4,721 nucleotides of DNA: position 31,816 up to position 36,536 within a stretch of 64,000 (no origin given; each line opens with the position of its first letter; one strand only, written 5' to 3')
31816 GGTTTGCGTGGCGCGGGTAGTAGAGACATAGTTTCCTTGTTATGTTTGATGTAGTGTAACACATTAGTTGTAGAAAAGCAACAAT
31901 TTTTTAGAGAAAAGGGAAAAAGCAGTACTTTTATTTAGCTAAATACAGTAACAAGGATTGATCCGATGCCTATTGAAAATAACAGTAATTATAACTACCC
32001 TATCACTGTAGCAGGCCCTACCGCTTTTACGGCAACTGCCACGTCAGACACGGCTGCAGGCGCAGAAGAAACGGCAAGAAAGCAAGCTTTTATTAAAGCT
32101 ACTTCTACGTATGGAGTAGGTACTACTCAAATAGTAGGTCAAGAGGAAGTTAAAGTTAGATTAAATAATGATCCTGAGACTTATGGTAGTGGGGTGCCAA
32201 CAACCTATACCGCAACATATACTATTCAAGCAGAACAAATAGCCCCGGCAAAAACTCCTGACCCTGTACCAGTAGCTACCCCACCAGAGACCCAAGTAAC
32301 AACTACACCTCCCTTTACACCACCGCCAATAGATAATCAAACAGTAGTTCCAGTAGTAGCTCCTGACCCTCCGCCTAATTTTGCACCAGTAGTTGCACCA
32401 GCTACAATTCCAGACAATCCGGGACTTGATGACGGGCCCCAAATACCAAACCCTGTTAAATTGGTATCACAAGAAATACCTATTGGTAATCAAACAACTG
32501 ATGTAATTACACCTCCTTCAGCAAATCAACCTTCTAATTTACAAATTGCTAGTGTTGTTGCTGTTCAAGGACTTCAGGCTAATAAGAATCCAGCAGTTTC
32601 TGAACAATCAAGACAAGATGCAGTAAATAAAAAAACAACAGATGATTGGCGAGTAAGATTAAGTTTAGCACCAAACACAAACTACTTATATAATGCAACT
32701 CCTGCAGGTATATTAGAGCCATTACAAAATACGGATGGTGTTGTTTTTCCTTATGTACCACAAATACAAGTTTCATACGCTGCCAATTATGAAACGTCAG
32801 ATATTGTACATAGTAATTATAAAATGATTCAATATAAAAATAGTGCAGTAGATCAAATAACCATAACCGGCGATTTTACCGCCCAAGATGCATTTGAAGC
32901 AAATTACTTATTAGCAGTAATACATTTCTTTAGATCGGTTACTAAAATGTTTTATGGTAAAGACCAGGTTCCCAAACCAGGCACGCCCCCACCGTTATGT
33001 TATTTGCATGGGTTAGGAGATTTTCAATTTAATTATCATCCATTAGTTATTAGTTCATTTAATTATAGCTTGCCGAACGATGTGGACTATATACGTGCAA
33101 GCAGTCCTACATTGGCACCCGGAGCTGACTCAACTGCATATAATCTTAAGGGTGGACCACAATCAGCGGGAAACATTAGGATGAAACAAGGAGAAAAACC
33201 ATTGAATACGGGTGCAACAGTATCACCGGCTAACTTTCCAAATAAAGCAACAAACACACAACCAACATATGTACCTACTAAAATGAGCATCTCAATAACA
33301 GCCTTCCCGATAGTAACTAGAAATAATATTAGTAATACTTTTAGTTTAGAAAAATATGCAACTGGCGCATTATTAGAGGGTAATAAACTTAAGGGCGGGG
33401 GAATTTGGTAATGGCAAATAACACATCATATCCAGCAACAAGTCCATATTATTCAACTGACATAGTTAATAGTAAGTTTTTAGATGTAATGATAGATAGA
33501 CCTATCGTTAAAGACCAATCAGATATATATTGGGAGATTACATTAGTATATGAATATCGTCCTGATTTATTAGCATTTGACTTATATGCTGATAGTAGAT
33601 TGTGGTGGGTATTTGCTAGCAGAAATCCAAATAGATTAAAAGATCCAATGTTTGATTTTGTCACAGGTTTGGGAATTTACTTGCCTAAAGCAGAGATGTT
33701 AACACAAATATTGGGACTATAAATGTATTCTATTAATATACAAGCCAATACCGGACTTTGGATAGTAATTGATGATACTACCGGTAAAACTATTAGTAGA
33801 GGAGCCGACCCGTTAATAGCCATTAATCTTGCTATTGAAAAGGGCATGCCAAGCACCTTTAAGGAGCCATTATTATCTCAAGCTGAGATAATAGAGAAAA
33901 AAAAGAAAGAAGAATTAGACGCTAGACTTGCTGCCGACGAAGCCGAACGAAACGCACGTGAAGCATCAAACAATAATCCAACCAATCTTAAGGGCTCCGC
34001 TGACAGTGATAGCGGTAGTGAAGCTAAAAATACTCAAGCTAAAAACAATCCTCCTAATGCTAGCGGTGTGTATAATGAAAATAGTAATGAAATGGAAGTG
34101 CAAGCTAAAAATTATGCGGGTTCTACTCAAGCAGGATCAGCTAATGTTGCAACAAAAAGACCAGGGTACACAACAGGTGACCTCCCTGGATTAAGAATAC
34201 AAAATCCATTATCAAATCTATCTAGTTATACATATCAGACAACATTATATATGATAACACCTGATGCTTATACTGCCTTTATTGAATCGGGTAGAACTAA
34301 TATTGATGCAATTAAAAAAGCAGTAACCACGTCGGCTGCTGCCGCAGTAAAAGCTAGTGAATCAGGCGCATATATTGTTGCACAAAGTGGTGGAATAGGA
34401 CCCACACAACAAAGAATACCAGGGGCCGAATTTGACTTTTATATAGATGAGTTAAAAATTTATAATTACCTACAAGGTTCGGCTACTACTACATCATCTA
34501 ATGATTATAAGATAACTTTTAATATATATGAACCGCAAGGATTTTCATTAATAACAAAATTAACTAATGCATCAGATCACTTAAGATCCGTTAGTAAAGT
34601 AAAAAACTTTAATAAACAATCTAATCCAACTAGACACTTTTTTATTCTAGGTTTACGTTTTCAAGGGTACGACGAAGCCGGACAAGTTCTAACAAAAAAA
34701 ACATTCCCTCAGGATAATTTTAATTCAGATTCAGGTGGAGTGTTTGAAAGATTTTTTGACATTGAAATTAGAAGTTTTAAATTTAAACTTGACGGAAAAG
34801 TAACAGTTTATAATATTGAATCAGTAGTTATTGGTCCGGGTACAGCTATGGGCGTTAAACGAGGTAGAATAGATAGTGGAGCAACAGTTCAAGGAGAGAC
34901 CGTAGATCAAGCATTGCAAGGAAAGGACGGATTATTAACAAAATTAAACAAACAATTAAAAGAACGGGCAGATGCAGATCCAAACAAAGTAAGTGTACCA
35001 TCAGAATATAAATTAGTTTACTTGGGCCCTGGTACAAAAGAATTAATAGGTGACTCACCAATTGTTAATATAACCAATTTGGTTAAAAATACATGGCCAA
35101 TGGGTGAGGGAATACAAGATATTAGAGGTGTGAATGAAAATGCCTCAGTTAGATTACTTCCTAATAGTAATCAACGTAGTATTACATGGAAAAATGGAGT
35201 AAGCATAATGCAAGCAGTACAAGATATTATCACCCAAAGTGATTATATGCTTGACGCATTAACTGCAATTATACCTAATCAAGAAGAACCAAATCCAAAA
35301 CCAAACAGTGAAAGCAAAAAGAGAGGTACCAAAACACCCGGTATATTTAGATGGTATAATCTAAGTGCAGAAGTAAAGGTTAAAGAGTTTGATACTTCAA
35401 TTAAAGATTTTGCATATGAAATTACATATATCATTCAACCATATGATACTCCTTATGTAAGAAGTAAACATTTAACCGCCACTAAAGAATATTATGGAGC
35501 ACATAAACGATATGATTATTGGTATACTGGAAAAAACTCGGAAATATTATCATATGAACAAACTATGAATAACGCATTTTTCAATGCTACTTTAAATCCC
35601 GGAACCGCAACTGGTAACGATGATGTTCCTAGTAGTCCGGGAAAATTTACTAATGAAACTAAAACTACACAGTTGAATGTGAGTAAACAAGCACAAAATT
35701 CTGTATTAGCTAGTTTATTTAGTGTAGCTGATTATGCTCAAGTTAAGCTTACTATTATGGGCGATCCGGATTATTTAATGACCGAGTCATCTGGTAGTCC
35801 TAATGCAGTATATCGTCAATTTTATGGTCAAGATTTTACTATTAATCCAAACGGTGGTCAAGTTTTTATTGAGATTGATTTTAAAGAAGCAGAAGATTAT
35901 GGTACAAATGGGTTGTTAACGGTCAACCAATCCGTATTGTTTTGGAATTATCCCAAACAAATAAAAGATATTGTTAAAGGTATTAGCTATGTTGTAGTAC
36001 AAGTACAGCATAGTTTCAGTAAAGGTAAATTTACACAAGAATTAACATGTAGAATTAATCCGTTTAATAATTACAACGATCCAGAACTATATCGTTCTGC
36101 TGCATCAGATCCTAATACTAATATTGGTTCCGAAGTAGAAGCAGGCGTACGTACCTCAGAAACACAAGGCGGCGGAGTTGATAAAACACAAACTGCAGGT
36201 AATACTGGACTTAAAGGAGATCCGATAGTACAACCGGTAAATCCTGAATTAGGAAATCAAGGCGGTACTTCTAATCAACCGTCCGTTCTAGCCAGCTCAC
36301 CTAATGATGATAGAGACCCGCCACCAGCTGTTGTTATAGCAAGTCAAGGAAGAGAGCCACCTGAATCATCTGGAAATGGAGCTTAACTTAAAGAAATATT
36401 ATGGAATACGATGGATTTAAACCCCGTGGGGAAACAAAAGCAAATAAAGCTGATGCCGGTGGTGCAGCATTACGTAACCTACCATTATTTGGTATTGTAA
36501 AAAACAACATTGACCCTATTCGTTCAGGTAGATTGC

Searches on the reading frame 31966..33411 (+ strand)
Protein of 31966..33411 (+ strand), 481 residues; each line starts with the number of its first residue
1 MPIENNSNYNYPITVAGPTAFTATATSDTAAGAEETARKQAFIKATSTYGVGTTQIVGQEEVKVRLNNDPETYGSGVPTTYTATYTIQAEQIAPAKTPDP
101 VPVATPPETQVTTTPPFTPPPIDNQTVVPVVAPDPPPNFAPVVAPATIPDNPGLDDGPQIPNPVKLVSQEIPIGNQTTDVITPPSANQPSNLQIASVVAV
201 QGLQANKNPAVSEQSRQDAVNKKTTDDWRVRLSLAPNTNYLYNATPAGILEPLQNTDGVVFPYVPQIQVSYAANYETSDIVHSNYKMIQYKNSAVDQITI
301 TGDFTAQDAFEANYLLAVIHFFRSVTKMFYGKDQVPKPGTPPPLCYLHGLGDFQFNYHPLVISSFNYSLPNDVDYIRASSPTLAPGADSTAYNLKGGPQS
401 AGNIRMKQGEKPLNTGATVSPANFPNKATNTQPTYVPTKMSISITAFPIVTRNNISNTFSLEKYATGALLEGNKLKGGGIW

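Call 107: search_protein_families(library=phrogs, proteins=[window:31966-33411:+], max_evalue=0.001)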
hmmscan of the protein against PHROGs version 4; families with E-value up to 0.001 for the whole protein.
window:31966-33411:+ (481 aa): 1 family
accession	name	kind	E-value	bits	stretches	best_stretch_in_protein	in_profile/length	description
phrog_12050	-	head and packaging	2.5e-45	156.6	1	197-379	245-431/507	virion structural protein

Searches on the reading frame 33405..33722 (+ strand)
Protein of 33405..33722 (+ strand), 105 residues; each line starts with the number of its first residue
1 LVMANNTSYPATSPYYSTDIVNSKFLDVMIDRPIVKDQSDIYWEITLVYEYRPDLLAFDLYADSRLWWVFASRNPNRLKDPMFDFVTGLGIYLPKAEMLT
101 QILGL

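Call 107: search_protein_families(library=phrogs, proteins=[window:33405-33722:+], max_evalue=0.001)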
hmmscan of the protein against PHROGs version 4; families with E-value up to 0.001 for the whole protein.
window:33405-33722:+ (105 aa): 2 families
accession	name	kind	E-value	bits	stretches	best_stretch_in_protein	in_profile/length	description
phrog_7145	-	tail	1e-23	84.5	1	5-103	4-101/108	baseplate wedge subunit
phrog_15542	-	tail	0.00012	23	1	43-100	38-92/110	tail sheath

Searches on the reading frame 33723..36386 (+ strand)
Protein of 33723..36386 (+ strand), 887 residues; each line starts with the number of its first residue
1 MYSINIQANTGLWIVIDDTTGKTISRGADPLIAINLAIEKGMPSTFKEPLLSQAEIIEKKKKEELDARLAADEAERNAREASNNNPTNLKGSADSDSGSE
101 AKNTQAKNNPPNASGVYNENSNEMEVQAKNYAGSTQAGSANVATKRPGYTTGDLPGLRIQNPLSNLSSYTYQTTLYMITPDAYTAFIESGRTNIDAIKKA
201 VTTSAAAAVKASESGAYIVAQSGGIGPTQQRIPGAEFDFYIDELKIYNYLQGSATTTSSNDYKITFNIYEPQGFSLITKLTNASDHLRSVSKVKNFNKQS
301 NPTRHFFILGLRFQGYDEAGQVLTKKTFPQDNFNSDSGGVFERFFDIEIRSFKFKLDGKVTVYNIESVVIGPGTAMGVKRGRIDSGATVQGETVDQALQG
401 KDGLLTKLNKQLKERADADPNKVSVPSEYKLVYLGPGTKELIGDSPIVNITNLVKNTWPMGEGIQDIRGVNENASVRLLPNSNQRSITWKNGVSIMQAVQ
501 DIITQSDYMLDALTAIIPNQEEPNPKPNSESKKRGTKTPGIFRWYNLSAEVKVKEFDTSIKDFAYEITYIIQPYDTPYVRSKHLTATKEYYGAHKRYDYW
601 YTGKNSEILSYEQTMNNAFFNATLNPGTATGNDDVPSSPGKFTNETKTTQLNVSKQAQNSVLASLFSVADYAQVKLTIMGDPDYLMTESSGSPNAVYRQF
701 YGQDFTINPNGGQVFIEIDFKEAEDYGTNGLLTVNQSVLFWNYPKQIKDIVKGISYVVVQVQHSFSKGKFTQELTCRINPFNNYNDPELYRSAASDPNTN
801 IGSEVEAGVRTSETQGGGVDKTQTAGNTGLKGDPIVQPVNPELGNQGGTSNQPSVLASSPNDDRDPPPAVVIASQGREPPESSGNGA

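Call 107: search_protein_families(library=phrogs, proteins=[window:33723-36386:+], max_evalue=0.001)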
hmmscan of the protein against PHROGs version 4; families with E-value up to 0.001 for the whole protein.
window:33723-36386:+ (887 aa): 1 family
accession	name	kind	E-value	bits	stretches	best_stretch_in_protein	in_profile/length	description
phrog_11190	-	head and packaging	2.8e-10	40.1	1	97-320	48-205/753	virion structural protein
